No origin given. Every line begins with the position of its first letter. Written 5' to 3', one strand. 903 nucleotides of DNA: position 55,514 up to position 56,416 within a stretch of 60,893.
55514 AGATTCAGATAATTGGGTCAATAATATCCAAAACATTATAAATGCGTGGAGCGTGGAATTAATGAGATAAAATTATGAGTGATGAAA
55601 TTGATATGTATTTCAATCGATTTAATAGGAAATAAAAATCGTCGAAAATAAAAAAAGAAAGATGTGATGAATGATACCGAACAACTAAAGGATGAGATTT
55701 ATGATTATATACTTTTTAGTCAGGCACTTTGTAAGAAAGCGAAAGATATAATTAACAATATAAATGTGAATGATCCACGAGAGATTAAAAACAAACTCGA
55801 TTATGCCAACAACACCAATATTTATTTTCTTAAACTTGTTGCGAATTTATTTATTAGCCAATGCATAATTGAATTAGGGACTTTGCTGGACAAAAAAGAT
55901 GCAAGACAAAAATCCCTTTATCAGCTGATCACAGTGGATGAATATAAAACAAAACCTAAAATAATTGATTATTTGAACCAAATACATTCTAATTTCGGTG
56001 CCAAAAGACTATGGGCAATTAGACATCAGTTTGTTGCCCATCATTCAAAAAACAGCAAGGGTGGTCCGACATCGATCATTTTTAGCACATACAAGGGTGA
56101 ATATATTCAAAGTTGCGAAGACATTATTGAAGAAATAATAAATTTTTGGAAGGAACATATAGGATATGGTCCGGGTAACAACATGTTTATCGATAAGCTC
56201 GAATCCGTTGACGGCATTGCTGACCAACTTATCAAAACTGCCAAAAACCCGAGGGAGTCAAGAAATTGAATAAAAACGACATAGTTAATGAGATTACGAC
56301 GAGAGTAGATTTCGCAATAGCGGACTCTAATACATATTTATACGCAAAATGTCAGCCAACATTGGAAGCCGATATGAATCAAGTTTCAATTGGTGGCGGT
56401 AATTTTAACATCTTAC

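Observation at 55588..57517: Twin-HEPN plus two small membrane proteins: candidate abortive-infection cassette with a repeated intergenic motif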

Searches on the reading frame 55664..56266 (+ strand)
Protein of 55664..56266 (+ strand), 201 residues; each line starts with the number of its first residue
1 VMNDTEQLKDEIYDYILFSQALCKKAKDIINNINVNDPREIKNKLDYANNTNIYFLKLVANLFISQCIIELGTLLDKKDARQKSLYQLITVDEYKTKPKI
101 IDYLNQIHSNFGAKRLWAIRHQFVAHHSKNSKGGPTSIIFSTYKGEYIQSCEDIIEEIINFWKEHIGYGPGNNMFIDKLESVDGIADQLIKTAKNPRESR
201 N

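Call 3: search_protein_families(library=pfam, proteins=[window:55664-56266:+], max_evalue=1)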
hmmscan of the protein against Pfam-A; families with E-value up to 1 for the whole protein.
window:55664-56266:+ (201 aa): 2 families
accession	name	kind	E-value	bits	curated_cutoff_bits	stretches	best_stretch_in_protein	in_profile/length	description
PF18734.6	HEPN_AbiU2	-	0.0019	18.1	26.8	1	46-162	32-172/193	AbiU2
PF23725.1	Dredd_N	-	0.011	16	27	1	31-108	1-79/100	Caspase-8, N-terminal domain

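Call 4: search_protein_families(library=padloc, proteins=[window:55664-56266:+], max_evalue=1)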
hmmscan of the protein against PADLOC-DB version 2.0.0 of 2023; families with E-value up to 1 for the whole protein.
window:55664-56266:+ (201 aa): 0 families

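Call 5: search_protein_families(library=ncbifam, proteins=[window:55664-56266:+], max_evalue=1)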
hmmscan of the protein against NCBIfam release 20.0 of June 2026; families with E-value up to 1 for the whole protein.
window:55664-56266:+ (201 aa): 0 families

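Call 6: search_protein_families(library=phrogs, proteins=[window:55664-56266:+], max_evalue=1)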
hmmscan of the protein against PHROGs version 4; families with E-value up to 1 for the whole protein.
window:55664-56266:+ (201 aa): 2 families
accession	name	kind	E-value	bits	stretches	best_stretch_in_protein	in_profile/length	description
phrog_16292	-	unknown function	0.041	14.5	1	24-50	123-150/218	-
phrog_14798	-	unknown function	0.31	12.5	1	49-88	44-82/109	-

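Call 7: find_homologous_proteins(query=window:55664-56266:+, max_evalue=0.01)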
Query window:55664-56266:+ (201 aa): 9 proteins with E <= 0.01 among 144 candidates.
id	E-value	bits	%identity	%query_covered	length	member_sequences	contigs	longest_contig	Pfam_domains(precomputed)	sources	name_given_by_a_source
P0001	1.1e-129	448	100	100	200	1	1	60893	-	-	-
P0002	1.5e-100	353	79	97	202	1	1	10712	PF18734.7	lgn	-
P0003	5.9e-56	207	53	96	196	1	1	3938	-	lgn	-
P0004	1.3e-55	206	52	96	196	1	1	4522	PF18734.7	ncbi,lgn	ncbi:MAG: hypothetical protein ABIJ72_04400 [bacterium]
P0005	2.4e-55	205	53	96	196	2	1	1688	-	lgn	-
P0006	4.0e-55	205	51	98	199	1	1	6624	-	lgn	-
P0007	1.2e-54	203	52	94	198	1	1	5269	-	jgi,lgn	jgi:hypothetical protein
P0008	1.6e-53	199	51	98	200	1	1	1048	-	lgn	-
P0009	7.4e-51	191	51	90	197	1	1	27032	-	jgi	jgi:hypothetical protein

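Call 9: find_encoding_contigs(protein=P0002, flank=10000, max_places=3)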
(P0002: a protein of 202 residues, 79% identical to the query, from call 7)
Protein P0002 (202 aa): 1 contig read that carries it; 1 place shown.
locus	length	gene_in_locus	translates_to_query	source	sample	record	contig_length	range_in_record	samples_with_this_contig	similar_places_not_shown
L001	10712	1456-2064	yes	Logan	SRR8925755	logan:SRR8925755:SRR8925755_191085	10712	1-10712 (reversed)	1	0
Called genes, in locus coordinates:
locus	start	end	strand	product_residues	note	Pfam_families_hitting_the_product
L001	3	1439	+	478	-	?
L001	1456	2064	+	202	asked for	PF18734:HEPN_AbiU2 (faint)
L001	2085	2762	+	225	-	-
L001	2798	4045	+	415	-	-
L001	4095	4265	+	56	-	-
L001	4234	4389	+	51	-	-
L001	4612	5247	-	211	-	-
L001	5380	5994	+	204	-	PF09335:VTT_dom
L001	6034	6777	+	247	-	PF02535:Zip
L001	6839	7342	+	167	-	PF02677:QueH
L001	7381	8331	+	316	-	PF13308:YARHG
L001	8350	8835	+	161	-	-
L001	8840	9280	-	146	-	PF01668:SmpB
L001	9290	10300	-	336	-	PF01594:AI-2E_transport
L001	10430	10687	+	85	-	PF01541:GIY-YIG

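Call 10: find_encoding_contigs(protein=P0009, flank=6000, max_places=3)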
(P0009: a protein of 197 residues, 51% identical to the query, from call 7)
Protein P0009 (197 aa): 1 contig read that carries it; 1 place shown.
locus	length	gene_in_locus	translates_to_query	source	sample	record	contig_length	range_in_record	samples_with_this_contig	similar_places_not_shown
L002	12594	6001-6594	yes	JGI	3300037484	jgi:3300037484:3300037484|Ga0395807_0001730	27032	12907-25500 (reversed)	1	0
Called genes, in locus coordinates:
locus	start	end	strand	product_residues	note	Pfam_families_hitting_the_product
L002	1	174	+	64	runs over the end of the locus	-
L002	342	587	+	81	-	-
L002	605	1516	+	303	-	PF28530:DUF8426, PF06250:YhcG_C (faint), PF01939:NucS_C (weak)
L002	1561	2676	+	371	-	PF13651:EcoRI_methylase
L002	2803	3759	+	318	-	-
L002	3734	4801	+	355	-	PF13310:Virulence_RhuM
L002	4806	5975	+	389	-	PF03235:GmrSD_N, PF01844:HNH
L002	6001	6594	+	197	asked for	-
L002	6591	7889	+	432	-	-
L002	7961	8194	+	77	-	-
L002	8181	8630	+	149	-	PF18728:HEPN_AbiV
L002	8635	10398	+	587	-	PF03235:GmrSD_N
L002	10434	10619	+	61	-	-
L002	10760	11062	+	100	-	-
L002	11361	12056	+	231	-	PF13560:HTH_31 (weak), PF01381:HTH_3, PF13274:SocA_Panacea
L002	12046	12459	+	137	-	-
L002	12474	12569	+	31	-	-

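Call 11: find_encoding_contigs(protein=P0006, flank=6000, max_places=3)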
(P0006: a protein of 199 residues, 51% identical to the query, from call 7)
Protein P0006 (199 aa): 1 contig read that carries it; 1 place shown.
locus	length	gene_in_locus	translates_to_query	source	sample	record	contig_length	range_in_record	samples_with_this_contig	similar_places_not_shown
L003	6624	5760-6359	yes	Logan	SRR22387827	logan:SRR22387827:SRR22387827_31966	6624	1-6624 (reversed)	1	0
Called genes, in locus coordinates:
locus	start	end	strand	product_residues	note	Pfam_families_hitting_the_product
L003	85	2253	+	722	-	PF01555:N6_N4_Mtase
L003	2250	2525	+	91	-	-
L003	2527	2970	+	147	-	-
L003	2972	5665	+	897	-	PF04851:ResIII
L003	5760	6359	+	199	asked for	-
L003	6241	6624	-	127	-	?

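Call 15: find_encoding_contigs(protein=P0007, flank=6000, max_places=3)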
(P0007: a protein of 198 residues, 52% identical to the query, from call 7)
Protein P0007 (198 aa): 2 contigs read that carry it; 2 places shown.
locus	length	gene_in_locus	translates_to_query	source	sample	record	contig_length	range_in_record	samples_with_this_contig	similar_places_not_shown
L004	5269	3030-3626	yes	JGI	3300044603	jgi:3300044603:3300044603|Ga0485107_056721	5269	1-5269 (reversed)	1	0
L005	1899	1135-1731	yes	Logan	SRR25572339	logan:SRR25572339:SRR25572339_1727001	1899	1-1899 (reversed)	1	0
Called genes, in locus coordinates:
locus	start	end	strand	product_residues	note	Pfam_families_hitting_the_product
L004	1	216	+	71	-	PF13560:HTH_31, PF12844:HTH_19 (weak), PF01381:HTH_3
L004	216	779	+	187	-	PF09504:RE_Bsp6I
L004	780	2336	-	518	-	PF01726:LexA_DNA_bind, PF00717:Peptidase_S24, PF00145:DNA_methylase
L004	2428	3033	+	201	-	-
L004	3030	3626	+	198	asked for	-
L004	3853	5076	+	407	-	-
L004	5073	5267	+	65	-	?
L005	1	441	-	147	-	?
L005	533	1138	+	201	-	-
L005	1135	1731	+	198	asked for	-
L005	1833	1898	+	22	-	?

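Call 16: find_encoding_contigs(protein=P0004, flank=6000, max_places=3)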
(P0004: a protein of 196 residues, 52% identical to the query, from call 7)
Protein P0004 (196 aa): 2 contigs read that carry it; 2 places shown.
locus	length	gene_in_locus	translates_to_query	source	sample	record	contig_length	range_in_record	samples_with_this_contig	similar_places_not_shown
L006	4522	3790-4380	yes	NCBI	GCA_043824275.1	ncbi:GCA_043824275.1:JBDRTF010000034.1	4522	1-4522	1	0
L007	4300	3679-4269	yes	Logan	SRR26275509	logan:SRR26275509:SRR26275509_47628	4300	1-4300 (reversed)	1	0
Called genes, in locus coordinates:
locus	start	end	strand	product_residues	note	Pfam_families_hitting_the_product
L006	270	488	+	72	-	PF13560:HTH_31, PF12844:HTH_19, PF13443:HTH_26, PF01381:HTH_3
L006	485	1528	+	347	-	-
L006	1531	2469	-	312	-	PF00145:DNA_methylase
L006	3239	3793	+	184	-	-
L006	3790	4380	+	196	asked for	PF18734:HEPN_AbiU2 (weak)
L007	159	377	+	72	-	PF13560:HTH_31, PF12844:HTH_19, PF13443:HTH_26, PF01381:HTH_3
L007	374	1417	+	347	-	-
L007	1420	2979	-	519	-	PF01726:LexA_DNA_bind, PF00717:Peptidase_S24, PF00145:DNA_methylase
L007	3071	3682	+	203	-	-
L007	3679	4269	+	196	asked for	PF18734:HEPN_AbiU2 (weak)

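Call 17: find_encoding_contigs(protein=P0003, flank=6000, max_places=3)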
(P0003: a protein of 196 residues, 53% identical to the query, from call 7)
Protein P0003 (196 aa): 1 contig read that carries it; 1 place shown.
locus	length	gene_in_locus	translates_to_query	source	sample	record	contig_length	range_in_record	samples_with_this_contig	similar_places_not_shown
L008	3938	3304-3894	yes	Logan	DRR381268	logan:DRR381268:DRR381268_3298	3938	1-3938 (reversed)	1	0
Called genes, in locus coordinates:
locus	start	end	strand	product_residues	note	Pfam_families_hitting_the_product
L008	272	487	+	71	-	PF13560:HTH_31, PF12844:HTH_19, PF01381:HTH_3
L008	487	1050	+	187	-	PF09504:RE_Bsp6I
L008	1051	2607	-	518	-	PF01726:LexA_DNA_bind, PF00717:Peptidase_S24, PF00145:DNA_methylase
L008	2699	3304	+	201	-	-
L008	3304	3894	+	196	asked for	-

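Call 38: predict_structure(alignment_id=A1)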
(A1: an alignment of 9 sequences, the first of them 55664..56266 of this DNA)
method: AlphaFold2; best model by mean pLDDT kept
length: 201 residues; sequences in the alignment: 9
mean_pLDDT: 79.9   pTM: 0.81
mean pLDDT of the five models: 79.9, 79.8, 78.8, 78.2, 76.8
residues with pLDDT >= 90: 55; 70-90: 102; 50-70: 28; < 50: 16
segments of 3 or more residues with pLDDT < 50: 127-134, 198-201
pLDDT, mean of each block of 10 residues (from residue 1): 73 91 94 86 76 88 91 81 80 75 92 88 57 50 78 95 77 81 88 63 36
secondary structure, 60 per line:
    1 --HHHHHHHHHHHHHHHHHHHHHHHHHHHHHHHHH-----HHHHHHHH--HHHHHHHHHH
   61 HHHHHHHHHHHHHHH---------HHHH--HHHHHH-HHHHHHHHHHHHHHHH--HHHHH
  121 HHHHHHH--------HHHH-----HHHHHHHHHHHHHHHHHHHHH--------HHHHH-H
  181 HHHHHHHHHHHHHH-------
elements in order: H3-35 H41-48 H51-75 H85-88 H91-96 H98-113 H116-127 H136-139 H145-165 H174-178 H180-194

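Call 42: fold_search(model_id=the predicted structure, library=pdb)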
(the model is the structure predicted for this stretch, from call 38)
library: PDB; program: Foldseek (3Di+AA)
matches with E <= 10: 315; with E <= 0.001: 0
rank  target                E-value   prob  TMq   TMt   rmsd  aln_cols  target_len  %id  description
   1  1r0d_B                2.6e-01  0.44  0.26  0.27  11.2       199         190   10  HIP1R THATCH DOMAIN CORE (released 2004-07-06)
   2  4tql_A                4.0e-01  0.30  0.24  0.22  31.5       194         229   17  Computationally designed three helix bundle (released 2014-10-15)
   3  9bj7_G                4.4e-01  0.21  0.23  0.26  13.0       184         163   17  Crystal structure of the N-terminal truncated AbiV (residues 24-201) (released 2025-08-13)
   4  3mk4_A                5.8e-01  0.06  0.15  0.12  20.7       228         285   14  X-Ray structure of human PEX3 in complex with a PEX19 derived peptide (released 2010-06-30)
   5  1r0d_A                6.7e-01  0.33  0.29  0.30  11.6       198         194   12  HIP1R THATCH DOMAIN CORE (released 2004-07-06)
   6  4uos                  7.1e-01  0.20  0.25  0.26  17.2       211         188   15  Thermodynamic hyperstability in parametrically designed helical bundles (released 2014-11-05)
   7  4nqf_A                7.4e-01  0.60  0.32  0.42   8.4       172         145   10  Crystal structure of HEPN domain protein (released 2014-03-26)
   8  3i2w_B                7.8e-01  0.16  0.24  0.19  40.1       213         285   13  Crystal structure of EFC/F-BAR domain of Drosophila Syndapin/PACSIN (released 2010-03-02)
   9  3q0k_B                9.0e-01  0.13  0.22  0.16  39.3       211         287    7  Crystal structure of Human PACSIN 2 F-BAR (released 2012-02-15)
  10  6m6w_B                1.0e+00  0.44  0.30  0.43   8.9       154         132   13  Crystal structure the toxin-antitoxin MntA-HpeT mutant-Y104A (released 2020-09-30)
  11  7jh6_A                1.0e+00  0.11  0.20  0.22  15.1       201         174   11  De novo designed two-domain di-Zn(II) and porphyrin-binding protein (released 2020-12-09)
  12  6iko_B                1.0e+00  0.07  0.16  0.12  34.7       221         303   11  Crystal structure of mouse GAS7cb (released 2019-10-16)
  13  6m6u_D                1.2e+00  0.30  0.29  0.41   8.4       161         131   12  Crystal structure the toxin-antitoxin MntA-HpeT mutant-D39ED41E (released 2020-09-30)
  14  5c22_C                1.3e+00  0.09  0.18  0.15  31.9       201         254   12  Crystal structure of Zn-bound HlyD from E. coli (released 2016-02-17)
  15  7bxo_D                1.4e+00  0.28  0.29  0.41   8.8       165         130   14  Crystal structure of the toxin-antitoxin with AMP-PNP (released 2020-09-30)
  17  5yep_B                1.5e+00  0.28  0.29  0.40   9.0       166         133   12  Crystal structure of SO_3166-SO_3165 from Shewanella oneidensis (released 2018-03-28)
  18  5yep_C                1.6e+00  0.25  0.29  0.40   8.1       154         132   13  Crystal structure of SO_3166-SO_3165 from Shewanella oneidensis (released 2018-03-28)
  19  7bxo_G                1.6e+00  0.23  0.28  0.39   8.6       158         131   13  Crystal structure of the toxin-antitoxin with AMP-PNP (released 2020-09-30)
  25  6m6w_H                1.7e+00  0.23  0.28  0.40   9.0       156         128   13  Crystal structure the toxin-antitoxin MntA-HpeT mutant-Y104A (released 2020-09-30)
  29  7bxo_F                1.8e+00  0.21  0.28  0.39   9.2       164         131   12  Crystal structure of the toxin-antitoxin with AMP-PNP (released 2020-09-30)
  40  6m6w_G                2.1e+00  0.21  0.30  0.42   8.0       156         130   14  Crystal structure the toxin-antitoxin MntA-HpeT mutant-Y104A (released 2020-09-30)
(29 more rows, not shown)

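Call 44: search_protein_families(library=pfam, alignment_id=A1, max_evalue=1)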
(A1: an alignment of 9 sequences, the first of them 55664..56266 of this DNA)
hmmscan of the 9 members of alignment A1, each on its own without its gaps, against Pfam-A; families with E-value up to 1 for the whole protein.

A. member 1, window:55664-56266:+ (201 aa): 2 families
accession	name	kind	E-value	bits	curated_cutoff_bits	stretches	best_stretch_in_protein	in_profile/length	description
PF18734.6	HEPN_AbiU2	-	0.0019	18.1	26.8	1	46-162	32-172/193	AbiU2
PF23725.1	Dredd_N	-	0.011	16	27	1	31-108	1-79/100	Caspase-8, N-terminal domain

B. families by the number of members that match (of 9 scanned): 5 families
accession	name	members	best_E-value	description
PF18734.6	HEPN_AbiU2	7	2.8e-06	AbiU2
PF18983.5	DUF5717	2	0.029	Family of unknown function (DUF5717)C-terminal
PF18744.7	SNAD1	2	0.035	Secreted Novel AID/APOBEC-like Deaminase 1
PF23725.1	Dredd_N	1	0.011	Caspase-8, N-terminal domain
PF18055.7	RPN6_N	1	0.08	26S proteasome regulatory subunit RPN6 N-terminal domain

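Call 46: search_solved_structures(query=A1, max_evalue=10, show_alignments=3)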
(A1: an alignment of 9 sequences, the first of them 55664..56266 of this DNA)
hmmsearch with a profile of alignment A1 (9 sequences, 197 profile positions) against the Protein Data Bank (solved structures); distinct sequences matched with E-value up to 10: 3.
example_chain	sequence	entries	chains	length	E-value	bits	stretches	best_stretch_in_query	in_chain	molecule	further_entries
3rmg_A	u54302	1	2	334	0.32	13.9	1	128-177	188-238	Octaprenyl-diphosphate synthase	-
9nev_A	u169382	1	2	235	1.5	11.7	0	3-34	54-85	Procollagen lysyl hydroxylase and glycosyltransferase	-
6ax6_A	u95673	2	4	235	1.7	11.5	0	3-34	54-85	Procollagen lysyl hydroxylase and glycosyltransferase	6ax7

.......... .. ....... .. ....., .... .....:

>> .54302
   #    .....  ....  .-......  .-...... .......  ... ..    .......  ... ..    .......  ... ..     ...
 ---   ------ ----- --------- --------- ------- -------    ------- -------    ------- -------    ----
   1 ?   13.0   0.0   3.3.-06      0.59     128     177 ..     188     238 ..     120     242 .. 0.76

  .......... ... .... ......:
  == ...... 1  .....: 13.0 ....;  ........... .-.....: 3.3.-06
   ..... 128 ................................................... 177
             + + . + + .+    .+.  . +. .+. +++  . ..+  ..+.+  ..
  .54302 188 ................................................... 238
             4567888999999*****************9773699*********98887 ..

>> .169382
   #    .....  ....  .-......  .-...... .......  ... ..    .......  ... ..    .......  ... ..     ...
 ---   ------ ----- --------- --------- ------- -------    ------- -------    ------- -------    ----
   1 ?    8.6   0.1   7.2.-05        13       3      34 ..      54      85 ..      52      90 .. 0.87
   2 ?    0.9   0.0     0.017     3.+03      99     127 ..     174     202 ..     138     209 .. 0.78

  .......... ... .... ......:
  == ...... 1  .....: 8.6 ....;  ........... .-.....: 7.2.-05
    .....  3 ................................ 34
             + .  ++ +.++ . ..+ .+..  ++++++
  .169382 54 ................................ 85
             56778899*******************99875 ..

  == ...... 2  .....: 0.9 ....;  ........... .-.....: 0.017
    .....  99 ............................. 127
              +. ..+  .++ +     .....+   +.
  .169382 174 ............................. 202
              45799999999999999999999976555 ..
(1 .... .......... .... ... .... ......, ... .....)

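Call 48: find_related_loci(query=A1, collection=genome_contigs, flank=5000)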
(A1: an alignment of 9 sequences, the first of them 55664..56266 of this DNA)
Query A1 (201 aa) in genome_contigs; peptide patterns used: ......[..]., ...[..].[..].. (x = any residue, [..] = any of these).
127 stretches matched a pattern, but none encodes a relative of the query by tblastn (E <= 1e-3).

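Call 54: find_related_loci(query=A1, collection=viral_contigs, flank=4000)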
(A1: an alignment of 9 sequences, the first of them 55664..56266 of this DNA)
Query A1 (201 aa) in viral_contigs; peptide patterns used: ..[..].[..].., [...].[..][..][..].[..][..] (x = any residue, [..] = any of these).
600 stretches matched a pattern, but none encodes a relative of the query by tblastn (E <= 1e-3).

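Call 65: search_protein_families(library=pfam, proteins=[L004:2428-3030:+, L002:6591-7886:+, L001:2798-4042:+, L004:3853-5073:+], max_evalue=0.1)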
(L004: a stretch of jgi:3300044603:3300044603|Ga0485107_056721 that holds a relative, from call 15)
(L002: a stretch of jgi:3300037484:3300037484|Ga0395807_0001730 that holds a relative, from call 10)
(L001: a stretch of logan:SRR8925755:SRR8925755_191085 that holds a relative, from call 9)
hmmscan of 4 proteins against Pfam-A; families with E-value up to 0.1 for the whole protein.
L004:2428-3030:+ (201 aa): 0 families

L002:6591-7886:+ (432 aa): 2 families
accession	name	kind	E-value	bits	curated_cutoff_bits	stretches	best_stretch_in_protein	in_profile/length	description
PF12548.13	DUF3740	-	0.023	15.5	25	1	148-217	84-137/147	Sulfatase protein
PF21717.2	DTX3L_a-b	-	0.056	13.8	27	0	381-406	3-28/62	DTX3L, alpha/beta domain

L001:2798-4042:+ (415 aa): 0 families

L004:3853-5073:+ (407 aa): 0 families

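Call 80: search_dna_similar(query=window:55664-56266:+, collection=plasmids, mode=protein, max_evalue=1, max_rows=15)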
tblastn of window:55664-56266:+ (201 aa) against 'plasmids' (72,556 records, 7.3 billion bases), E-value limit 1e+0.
No match.

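Call 98: search_protein_families(library=pfam, proteins=[P0002, P0003, P0004, P0005, P0006, P0007, P0008, P0009], max_evalue=0.01)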
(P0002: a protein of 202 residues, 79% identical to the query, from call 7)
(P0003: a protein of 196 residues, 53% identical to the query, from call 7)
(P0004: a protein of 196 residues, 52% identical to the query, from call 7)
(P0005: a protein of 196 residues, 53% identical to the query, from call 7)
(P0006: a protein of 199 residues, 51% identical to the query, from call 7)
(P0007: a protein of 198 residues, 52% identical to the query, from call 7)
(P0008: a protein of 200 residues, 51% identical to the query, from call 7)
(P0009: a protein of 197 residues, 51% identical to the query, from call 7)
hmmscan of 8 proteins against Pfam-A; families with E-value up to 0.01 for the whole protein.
P0002 (202 aa): 1 family
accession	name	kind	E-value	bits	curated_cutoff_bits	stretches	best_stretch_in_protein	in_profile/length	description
PF18734.6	HEPN_AbiU2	-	2.8e-06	27.4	26.8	1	25-166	11-173/193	AbiU2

P0003 (196 aa): 1 family
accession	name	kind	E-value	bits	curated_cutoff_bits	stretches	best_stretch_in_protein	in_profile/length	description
PF18734.6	HEPN_AbiU2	-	4.3e-05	23.5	26.8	1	54-132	39-142/193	AbiU2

P0004 (196 aa): 1 family
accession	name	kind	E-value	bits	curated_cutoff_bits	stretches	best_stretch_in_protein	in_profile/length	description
PF18734.6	HEPN_AbiU2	-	6.3e-06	26.2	26.8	1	54-138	39-148/193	AbiU2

P0005 (196 aa): 1 family
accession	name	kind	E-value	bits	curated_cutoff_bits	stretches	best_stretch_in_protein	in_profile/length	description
PF18734.6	HEPN_AbiU2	-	4.8e-05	23.3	26.8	1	54-132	39-142/193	AbiU2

P0006 (199 aa): 1 family
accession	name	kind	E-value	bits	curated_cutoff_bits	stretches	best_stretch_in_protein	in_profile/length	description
PF18734.6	HEPN_AbiU2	-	0.0015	18.5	26.8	1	54-143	39-153/193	AbiU2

P0007 (198 aa): 1 family
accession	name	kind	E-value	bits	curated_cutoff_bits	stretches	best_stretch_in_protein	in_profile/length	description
PF18734.6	HEPN_AbiU2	-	0.0021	18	26.8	1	65-158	49-169/193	AbiU2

P0008 (200 aa): 0 families

P0009 (197 aa): 0 families
